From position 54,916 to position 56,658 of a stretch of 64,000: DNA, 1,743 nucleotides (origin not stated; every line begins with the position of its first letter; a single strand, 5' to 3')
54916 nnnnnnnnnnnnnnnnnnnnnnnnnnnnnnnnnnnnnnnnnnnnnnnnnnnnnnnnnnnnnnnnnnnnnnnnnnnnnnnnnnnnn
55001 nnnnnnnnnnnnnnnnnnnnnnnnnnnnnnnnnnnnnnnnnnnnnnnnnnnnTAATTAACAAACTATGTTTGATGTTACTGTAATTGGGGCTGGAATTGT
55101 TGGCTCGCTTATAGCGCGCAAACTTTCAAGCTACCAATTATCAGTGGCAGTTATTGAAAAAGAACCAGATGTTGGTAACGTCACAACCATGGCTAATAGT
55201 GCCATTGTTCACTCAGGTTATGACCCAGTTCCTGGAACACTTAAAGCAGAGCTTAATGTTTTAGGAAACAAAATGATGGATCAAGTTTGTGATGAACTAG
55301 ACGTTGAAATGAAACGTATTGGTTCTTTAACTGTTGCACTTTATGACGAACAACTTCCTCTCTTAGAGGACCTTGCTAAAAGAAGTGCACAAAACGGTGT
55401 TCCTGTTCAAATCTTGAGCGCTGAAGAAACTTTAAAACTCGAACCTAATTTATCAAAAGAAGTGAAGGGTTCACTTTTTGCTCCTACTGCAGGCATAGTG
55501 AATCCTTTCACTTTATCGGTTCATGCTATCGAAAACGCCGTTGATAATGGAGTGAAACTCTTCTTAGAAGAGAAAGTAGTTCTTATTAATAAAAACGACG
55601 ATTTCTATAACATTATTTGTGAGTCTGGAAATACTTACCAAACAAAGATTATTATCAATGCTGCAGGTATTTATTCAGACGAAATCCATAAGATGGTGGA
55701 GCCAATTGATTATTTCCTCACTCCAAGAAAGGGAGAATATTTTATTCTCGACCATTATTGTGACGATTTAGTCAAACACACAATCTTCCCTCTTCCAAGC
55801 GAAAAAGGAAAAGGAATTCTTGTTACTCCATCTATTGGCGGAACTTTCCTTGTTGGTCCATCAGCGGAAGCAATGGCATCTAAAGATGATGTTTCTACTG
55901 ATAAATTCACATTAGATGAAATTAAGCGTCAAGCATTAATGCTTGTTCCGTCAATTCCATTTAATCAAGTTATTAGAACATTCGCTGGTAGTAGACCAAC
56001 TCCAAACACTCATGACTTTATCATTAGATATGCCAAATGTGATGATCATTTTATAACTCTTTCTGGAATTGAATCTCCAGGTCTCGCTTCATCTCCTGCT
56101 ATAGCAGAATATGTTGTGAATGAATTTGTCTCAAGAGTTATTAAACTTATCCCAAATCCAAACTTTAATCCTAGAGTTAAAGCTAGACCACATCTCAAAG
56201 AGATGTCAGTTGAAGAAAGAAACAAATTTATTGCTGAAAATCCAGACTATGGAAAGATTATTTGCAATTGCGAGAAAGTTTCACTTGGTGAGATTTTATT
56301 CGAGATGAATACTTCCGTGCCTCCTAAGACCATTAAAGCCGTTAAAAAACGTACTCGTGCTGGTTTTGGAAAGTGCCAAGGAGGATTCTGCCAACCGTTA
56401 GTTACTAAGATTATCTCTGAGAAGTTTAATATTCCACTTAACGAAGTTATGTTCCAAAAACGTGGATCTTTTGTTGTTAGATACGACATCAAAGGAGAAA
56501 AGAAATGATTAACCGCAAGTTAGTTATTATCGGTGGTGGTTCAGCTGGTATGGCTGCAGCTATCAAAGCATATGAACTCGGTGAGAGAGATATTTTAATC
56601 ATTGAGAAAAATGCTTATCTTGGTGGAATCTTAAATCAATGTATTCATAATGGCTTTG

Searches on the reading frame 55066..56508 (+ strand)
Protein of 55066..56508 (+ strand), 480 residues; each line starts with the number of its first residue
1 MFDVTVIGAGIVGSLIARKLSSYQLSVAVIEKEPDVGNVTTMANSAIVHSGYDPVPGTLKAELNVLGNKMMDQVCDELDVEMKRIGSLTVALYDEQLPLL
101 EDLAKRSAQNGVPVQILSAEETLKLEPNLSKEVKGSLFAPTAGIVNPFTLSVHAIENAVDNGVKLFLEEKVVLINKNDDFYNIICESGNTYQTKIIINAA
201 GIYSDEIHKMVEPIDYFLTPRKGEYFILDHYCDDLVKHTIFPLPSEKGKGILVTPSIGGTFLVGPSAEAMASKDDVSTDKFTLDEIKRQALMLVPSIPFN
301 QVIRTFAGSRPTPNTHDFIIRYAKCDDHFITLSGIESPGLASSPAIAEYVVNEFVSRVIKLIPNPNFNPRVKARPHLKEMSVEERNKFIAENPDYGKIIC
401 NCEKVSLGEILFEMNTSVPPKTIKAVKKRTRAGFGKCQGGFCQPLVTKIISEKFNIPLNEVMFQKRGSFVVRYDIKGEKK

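Call 18: search_protein_families(library=pfam, proteins=[window:55066-56508:+], max_evalue=0.001)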
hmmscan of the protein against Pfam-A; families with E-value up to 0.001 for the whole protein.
window:55066-56508:+ (480 aa): 8 families
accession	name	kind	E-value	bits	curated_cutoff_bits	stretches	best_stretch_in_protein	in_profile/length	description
PF01266.30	DAO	-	5e-64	217.5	27.9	1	3-351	1-351/353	FAD dependent oxidoreductase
PF04324.20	Fer2_BFD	-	2.9e-09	37.6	26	1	398-452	1-50/50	BFD-like [2Fe-2S] binding domain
PF07992.20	Pyr_redox_2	-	1.3e-06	28.5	26.1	0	2-55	1-54/291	Pyridine nucleotide-disulphide oxidoreductase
PF13450.12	NAD_binding_8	-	3.1e-06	27.8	21.9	1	6-41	1-37/68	NAD(P)-binding Rossmann-like domain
PF01134.28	GIDA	-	1.3e-05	24.9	22.1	0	3-83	1-75/391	Glucose inhibited division protein A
PF13738.12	Pyr_redox_3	-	0.00015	21.5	30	0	162-205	95-137/305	Pyridine nucleotide-disulphide oxidoreductase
PF03486.20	HI0933_like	-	0.00039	20.4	50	0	3-39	2-38/244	HI0933-like protein Rossmann domain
PF05834.18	Lycopene_cycl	-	0.00075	19.1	23.4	0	3-36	1-36/380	Lycopene cyclase protein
